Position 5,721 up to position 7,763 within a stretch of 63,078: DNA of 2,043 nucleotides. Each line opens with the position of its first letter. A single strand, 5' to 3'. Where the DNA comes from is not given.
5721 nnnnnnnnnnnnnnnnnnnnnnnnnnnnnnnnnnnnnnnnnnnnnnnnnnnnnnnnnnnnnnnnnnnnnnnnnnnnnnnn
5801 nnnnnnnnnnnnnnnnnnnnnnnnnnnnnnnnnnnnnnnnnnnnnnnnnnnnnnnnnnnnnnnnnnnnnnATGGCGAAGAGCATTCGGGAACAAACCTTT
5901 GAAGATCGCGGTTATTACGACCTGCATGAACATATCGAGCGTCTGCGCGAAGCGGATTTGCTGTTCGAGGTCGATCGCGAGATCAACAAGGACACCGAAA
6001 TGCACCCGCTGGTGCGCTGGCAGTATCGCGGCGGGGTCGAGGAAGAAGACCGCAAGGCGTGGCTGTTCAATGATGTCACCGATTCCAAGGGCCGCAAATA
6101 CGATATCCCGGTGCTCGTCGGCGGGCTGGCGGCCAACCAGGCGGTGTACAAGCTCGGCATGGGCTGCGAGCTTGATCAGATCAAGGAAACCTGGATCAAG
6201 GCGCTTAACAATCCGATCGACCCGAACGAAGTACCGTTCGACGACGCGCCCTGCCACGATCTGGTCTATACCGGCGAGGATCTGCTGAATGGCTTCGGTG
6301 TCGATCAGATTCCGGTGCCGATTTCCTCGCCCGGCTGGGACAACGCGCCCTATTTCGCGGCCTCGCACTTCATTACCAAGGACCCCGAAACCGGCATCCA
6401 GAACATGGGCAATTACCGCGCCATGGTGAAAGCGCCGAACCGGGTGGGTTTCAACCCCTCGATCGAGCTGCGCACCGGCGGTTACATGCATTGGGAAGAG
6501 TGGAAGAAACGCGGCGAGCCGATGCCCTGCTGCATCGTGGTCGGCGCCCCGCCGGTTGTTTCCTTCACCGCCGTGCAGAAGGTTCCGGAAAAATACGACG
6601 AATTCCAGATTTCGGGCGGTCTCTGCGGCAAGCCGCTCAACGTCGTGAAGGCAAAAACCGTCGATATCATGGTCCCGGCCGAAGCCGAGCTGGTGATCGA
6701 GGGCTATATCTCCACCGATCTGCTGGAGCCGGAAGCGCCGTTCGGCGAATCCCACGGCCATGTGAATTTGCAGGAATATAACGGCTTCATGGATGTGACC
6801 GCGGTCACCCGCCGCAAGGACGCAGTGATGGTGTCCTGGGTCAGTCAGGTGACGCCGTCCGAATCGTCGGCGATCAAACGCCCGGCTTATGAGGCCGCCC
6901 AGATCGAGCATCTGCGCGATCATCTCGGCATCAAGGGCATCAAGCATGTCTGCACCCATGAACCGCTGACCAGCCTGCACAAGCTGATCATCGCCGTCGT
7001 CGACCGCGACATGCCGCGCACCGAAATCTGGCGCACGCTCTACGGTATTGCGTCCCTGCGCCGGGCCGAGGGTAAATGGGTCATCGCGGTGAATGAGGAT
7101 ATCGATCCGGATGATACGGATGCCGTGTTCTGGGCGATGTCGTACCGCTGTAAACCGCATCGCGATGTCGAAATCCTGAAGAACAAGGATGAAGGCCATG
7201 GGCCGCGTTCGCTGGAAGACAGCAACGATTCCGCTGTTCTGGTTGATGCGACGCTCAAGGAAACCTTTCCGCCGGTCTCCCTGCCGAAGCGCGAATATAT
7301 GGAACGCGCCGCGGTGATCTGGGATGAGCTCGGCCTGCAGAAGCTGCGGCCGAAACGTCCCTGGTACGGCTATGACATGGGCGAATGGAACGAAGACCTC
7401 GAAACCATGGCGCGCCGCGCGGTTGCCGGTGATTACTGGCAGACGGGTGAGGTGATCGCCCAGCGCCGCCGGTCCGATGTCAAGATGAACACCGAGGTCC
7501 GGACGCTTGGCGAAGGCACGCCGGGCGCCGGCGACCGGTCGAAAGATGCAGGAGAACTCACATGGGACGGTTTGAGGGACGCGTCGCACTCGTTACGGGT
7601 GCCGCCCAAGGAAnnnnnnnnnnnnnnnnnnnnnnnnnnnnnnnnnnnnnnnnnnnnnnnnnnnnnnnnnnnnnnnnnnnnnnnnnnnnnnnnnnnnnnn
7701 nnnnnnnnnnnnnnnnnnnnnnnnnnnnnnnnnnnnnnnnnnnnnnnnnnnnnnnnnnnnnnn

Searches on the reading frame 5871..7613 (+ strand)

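Call 76: search_protein_families(library=ncbifam, proteins=[window:5871-7613:+], max_evalue=1e-10)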
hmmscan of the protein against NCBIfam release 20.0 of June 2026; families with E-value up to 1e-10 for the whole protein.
window:5871-7613:+ (581 aa): 7 families
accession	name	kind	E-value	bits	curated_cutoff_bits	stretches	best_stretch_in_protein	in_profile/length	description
TIGR00148.1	TIGR00148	subfamily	2.8e-54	184.5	244.85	1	19-461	2-436/438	UbiD family decarboxylase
TIGR03701.1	mena_SCO4490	equivalog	1.5e-44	152.5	495.9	1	124-437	113-415/433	menaquinone biosynthesis decarboxylase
NF041204.1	VdcC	exception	3.8e-41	141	650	1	15-439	1-413/467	non-oxidative hydroxyarylic acid decarboxylases subunit C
NF008175.0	PRK10922.1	equivalog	1e-33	116.6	788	1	123-438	125-432/497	4-hydroxy-3-polyprenylbenzoate decarboxylase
TIGR02723.1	phenyl_P_alpha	equivalog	2.7e-28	98.8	564.6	1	93-439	77-416/485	phenylphosphate carboxylase subunit alpha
NF041219.1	BagN_FevL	exception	8.1e-28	97.1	1000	1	112-431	117-436/502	bagremycin/ferroverdin biosynthesis UbiD family decarboxylase BagN/FevL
TIGR02724.1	phenyl_P_beta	equivalog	1.5e-24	86.2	468.95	1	18-448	3-423/472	phenylphosphate carboxylase subunit beta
